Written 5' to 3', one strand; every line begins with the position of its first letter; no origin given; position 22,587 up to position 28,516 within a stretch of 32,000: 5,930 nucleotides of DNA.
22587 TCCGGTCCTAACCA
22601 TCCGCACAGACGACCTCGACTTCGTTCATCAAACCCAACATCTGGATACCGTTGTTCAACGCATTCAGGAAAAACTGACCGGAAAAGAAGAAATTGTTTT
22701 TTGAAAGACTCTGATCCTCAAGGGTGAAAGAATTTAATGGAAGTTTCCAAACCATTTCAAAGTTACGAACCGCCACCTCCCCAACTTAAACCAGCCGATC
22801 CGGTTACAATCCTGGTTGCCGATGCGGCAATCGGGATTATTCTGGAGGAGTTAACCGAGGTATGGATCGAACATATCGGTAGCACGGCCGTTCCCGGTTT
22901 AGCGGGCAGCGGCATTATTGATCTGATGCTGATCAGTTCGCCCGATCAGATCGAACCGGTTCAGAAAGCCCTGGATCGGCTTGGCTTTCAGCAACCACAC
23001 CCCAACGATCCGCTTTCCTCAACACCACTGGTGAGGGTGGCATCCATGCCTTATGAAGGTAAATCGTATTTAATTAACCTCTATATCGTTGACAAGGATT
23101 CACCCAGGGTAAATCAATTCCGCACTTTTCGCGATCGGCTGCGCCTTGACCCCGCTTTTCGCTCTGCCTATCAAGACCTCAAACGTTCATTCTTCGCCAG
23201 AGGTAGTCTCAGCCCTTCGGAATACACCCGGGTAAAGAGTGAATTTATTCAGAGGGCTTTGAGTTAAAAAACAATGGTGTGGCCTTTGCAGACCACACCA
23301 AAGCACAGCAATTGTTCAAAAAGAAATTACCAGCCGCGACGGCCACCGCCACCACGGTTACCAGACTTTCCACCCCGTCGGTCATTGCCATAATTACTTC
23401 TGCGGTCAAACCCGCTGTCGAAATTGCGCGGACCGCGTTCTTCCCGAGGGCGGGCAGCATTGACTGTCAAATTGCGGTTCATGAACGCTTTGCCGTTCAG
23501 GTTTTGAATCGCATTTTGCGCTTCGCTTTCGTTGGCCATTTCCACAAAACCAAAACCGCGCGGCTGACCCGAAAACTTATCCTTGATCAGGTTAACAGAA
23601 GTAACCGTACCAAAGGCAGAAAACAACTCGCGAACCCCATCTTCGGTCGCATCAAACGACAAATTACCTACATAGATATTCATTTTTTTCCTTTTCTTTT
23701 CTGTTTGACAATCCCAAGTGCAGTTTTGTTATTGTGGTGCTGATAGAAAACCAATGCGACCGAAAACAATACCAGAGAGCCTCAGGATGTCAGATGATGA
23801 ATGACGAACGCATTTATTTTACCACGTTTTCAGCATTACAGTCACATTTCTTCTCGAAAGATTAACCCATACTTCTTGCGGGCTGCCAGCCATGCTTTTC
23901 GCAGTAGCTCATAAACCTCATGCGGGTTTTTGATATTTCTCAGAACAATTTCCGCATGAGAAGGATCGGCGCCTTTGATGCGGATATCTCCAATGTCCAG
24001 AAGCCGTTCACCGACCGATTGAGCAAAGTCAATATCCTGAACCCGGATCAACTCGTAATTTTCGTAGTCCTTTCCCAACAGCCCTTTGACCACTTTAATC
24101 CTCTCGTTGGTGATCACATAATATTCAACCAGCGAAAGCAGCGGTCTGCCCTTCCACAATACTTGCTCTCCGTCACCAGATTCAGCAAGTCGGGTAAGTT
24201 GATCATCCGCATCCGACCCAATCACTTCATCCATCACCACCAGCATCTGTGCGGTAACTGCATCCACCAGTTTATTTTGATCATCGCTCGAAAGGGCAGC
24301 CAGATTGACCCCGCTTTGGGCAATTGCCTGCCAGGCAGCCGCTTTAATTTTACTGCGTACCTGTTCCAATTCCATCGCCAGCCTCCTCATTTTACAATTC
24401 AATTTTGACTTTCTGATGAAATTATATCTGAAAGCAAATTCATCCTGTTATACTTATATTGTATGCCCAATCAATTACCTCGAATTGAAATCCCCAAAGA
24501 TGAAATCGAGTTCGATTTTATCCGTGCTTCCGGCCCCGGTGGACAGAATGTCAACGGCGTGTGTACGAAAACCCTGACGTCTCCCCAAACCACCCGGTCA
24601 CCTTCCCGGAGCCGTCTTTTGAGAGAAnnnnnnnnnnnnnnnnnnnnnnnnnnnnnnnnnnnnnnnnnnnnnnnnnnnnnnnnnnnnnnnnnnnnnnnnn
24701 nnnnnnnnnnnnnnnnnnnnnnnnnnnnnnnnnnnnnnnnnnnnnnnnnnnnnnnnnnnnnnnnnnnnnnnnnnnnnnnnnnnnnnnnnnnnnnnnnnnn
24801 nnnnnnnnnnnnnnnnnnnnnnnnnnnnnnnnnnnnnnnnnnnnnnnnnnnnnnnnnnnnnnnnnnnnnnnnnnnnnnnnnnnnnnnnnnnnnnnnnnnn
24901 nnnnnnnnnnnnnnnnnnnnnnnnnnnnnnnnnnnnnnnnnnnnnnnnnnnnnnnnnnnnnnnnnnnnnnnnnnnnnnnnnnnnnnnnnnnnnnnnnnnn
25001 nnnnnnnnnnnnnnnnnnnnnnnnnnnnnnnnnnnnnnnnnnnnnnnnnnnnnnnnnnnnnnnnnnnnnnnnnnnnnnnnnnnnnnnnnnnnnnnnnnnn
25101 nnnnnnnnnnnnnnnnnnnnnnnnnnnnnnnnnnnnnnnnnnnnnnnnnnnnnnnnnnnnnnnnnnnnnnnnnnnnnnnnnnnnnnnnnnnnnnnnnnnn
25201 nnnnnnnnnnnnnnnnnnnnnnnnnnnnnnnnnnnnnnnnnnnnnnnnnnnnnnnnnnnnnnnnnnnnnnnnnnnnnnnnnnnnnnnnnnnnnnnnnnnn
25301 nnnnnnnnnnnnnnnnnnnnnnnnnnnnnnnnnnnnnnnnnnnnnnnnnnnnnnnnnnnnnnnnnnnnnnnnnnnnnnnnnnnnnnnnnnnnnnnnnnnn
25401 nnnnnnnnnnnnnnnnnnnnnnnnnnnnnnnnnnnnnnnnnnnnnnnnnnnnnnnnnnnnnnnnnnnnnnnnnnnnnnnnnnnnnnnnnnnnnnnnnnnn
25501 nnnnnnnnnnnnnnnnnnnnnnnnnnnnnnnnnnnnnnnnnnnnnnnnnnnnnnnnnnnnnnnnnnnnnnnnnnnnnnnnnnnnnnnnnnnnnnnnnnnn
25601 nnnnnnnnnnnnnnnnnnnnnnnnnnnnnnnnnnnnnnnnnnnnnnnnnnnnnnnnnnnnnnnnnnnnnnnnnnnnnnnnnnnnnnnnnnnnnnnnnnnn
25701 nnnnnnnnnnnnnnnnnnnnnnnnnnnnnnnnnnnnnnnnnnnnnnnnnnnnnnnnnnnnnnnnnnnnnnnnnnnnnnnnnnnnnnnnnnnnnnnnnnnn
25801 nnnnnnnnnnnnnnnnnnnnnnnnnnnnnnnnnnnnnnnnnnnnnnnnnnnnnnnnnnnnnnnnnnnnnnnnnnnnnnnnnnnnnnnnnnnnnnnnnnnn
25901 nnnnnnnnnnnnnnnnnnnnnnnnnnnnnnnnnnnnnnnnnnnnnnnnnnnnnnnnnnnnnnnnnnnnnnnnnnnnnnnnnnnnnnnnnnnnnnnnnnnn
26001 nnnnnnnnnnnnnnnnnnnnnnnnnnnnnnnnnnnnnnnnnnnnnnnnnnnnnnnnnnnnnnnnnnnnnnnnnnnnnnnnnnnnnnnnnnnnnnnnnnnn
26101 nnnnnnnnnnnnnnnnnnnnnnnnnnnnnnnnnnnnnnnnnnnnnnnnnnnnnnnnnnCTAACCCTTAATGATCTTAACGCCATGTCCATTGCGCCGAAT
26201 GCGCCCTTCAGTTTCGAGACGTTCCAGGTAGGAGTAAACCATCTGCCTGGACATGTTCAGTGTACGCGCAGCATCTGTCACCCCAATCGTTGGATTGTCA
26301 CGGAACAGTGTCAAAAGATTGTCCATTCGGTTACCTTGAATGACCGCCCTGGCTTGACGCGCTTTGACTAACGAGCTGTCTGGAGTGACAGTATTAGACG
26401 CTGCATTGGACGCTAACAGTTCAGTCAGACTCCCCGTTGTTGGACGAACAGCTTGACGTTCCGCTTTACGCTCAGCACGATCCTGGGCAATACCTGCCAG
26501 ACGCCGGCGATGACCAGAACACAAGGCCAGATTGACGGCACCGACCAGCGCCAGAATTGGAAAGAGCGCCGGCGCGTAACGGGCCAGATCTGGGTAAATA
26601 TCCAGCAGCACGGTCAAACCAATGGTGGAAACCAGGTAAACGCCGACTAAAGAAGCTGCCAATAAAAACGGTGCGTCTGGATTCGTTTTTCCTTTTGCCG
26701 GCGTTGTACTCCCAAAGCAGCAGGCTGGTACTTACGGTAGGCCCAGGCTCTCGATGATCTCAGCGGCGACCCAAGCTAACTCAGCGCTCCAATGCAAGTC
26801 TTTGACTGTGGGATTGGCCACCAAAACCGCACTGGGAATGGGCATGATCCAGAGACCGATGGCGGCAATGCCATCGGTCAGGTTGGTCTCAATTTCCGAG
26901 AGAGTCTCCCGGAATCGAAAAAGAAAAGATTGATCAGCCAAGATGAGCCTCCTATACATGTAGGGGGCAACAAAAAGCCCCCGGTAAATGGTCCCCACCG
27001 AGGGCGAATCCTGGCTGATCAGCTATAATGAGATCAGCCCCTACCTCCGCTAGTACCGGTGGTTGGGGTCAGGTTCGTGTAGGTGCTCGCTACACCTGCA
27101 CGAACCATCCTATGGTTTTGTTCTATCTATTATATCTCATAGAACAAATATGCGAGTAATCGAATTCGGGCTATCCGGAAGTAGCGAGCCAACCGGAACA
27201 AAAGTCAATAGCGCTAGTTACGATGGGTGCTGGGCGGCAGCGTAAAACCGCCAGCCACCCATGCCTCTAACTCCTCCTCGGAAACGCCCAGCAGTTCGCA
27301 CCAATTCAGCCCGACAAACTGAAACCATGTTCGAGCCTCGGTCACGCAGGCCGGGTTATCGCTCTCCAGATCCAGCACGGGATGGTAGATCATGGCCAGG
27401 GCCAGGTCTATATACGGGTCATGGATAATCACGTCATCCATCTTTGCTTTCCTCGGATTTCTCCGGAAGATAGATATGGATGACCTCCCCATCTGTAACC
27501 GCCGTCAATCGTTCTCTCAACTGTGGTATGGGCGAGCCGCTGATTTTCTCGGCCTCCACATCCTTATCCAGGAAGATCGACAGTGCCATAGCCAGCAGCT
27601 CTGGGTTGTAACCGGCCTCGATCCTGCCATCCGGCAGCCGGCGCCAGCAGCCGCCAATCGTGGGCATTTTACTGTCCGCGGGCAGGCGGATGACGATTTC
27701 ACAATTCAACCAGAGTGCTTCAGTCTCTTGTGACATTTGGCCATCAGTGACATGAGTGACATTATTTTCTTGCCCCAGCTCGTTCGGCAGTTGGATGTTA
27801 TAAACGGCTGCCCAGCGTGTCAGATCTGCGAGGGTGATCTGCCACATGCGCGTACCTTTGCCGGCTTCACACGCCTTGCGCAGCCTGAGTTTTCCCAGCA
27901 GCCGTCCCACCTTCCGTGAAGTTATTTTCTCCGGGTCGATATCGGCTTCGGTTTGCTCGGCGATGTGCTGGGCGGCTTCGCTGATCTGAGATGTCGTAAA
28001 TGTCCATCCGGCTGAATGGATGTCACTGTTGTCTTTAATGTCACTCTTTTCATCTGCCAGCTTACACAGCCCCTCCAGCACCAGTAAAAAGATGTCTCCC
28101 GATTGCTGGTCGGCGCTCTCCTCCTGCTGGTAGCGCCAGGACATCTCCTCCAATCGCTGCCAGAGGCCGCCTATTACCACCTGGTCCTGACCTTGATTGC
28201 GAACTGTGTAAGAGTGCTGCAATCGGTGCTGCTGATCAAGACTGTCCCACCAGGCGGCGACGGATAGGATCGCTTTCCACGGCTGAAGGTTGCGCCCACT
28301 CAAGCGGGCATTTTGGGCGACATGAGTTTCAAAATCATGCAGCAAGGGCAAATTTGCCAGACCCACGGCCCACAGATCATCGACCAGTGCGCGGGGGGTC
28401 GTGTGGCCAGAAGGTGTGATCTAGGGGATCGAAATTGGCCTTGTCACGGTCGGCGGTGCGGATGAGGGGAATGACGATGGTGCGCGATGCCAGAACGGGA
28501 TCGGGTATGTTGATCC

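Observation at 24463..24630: Ribosome-rescue factor gene arfB split at its GGQ loop by the mobile element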

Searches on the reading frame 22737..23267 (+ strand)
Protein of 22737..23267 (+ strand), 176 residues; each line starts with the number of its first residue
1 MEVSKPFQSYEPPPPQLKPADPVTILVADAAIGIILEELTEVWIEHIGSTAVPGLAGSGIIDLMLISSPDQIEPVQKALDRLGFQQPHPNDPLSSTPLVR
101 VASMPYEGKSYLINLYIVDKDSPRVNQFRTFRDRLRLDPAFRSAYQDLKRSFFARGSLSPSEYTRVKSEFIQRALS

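Call 77: search_protein_families(library=pfam, proteins=[window:22737-23267:+], max_evalue=0.00001)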
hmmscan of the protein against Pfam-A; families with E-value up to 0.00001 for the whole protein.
window:22737-23267:+ (176 aa): 1 family
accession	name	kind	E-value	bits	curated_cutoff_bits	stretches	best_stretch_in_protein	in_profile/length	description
PF04229.20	GrpB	-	5e-25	89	25.5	1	39-175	26-157/159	GrpB protein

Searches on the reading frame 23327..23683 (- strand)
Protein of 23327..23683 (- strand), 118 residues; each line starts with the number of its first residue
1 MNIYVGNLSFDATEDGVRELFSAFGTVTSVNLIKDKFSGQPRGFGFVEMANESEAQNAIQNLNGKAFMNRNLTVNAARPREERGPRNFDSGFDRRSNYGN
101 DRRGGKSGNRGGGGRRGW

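Call 77: search_protein_families(library=pfam, proteins=[window:23327-23683:-], max_evalue=0.00001)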
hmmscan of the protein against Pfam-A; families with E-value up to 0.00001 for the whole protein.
window:23327-23683:- (118 aa): 1 family
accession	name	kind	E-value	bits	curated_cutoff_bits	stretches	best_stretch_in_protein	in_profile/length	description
PF00076.28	RRM_1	-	1.3e-24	86.3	20.7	1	3-72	1-69/70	RNA recognition motif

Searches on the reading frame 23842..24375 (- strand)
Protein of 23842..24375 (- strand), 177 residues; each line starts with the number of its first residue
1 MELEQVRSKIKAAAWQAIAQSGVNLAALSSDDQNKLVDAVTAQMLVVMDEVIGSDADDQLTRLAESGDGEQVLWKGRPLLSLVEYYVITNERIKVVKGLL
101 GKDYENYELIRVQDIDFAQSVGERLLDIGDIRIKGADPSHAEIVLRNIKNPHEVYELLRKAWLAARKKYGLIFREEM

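Call 77: search_protein_families(library=pfam, proteins=[window:23842-24375:-], max_evalue=0.00001)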
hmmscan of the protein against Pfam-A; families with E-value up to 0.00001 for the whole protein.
window:23842-24375:- (177 aa): 1 family
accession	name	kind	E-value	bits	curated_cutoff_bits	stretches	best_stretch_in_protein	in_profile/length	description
PF03703.20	bPH_2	-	2e-14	54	22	1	86-158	6-78/78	Bacterial PH domain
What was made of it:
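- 23842..24375 (-): Chromosomal left-flank gene (bPH_2 domain protein, 177 aa). In the empty site it is the immediate upstream neighbour of arfB. Pfam PF03703 E=2e-14 (call 77).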

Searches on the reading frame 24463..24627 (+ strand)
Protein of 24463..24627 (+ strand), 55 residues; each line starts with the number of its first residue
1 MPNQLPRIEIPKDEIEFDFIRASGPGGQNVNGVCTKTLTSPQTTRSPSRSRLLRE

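Call 4: search_protein_families(library=pfam, proteins=[window:24463-24627:+], max_evalue=1)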
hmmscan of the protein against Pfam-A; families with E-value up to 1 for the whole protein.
seq(55 aa): 1 family
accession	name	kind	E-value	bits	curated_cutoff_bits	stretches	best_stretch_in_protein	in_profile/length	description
PF00472.26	RF-1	-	8.8e-09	35.8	35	1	8-36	5-33/116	RF-1 domain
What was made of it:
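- Checked: It matches Pfam RF-1 (PF00472) with E=8.8e-9 and 35.8 bits against a cutoff of 35, profile positions 5-33 of 116 (call 4).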

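Call 65: search_protein_families(library=ncbifam, proteins=[window:24463-24627:+], max_evalue=0.001)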
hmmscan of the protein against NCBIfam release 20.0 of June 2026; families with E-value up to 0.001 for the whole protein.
seq(55 aa): 4 families
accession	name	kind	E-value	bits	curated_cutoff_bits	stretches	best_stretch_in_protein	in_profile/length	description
NF006718.0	PRK09256.1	equivalog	5.4e-10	39.1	100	1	6-36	8-38/140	alternative ribosome rescue aminoacyl-tRNA hydrolase ArfB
TIGR00020.2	prfB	exception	5.4e-06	25.7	370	1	7-33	221-247/353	peptide chain release factor 2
NF001859.2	PRK00591.1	equivalog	3.7e-05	23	400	1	7-33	208-234/347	peptide chain release factor 1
TIGR03072.1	release_prfH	equivalog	0.00015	21.4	166.65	1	9-32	102-125/200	peptide chain release factor H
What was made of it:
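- Checked: It matches the NCBIfam ArfB equivalog NF006718 with E=5.4e-10, profile positions 8-38 (call 65).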

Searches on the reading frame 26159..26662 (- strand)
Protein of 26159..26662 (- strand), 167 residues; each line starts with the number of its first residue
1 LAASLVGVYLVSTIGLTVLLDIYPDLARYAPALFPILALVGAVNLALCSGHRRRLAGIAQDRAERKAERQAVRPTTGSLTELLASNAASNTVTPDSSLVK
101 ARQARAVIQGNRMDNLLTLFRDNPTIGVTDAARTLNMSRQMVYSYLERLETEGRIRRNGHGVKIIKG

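Call 37: search_protein_families(library=pfam, proteins=[window:26159-26662:-], max_evalue=0.01)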
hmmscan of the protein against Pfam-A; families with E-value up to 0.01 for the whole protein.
window:26159-26662:- (167 aa): 8 families
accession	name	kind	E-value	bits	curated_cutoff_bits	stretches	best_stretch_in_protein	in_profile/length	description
PF13338.12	AbiEi_4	-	3e-05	24.5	25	1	116-162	3-45/49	Transcriptional regulator, AbiEi antitoxin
PF13412.12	HTH_24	-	5e-05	23.2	21.9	1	116-156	8-48/48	Winged helix-turn-helix DNA-binding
PF13551.12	HTH_29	-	5.1e-05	23.7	28.1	1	128-155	15-44/64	Winged helix-turn helix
PF09107.17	SelB-wing_3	-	0.0015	18.5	23.2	1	119-159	2-42/47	Elongation factor SelB, winged helix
PF08279.18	HTH_11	-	0.0034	17.7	25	1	115-154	4-45/55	HTH domain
PF13518.12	HTH_28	-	0.0045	17.5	25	0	128-154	15-41/52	Helix-turn-helix domain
PF01978.25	TrmB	-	0.0089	16.3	25.6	0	128-158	25-55/68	Sugar-specific transcriptional regulator TrmB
PF09339.16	HTH_IclR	-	0.0096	16.1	22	0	116-158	8-51/52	IclR helix-turn-helix domain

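Call 38: search_protein_families(library=phrogs, proteins=[window:26159-26662:-], max_evalue=0.001)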
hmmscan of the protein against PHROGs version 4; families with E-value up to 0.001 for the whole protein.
window:26159-26662:- (167 aa): 1 family
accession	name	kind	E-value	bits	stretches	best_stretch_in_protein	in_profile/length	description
phrog_633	-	transcription regulation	7.3e-05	24.2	1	113-161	4-52/111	transcriptional regulator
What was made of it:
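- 26159..26662 (-): Winged-HTH regulator, 167 aa, part of the element backbone. HTH_24 and AbiEi_4 hits (call 37); PHROG 633 transcriptional regulator (call 38).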

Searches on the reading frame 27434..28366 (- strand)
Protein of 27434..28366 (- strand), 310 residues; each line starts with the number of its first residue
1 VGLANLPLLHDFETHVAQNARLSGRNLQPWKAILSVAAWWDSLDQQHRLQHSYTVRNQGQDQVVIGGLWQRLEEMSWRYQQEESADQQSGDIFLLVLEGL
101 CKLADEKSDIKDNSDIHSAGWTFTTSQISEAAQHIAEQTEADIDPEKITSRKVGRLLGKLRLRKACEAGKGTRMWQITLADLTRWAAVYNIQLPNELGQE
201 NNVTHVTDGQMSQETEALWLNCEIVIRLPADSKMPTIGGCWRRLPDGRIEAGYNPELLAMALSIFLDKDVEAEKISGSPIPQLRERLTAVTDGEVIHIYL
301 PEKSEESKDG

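Call 37: search_protein_families(library=pfam, proteins=[window:27434-28366:-], max_evalue=0.01)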
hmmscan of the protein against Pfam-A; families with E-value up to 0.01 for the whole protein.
window:27434-28366:- (310 aa): 0 families

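Call 38: search_protein_families(library=phrogs, proteins=[window:27434-28366:-], max_evalue=0.001)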
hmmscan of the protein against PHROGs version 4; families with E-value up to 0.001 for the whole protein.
window:27434-28366:- (310 aa): 0 families
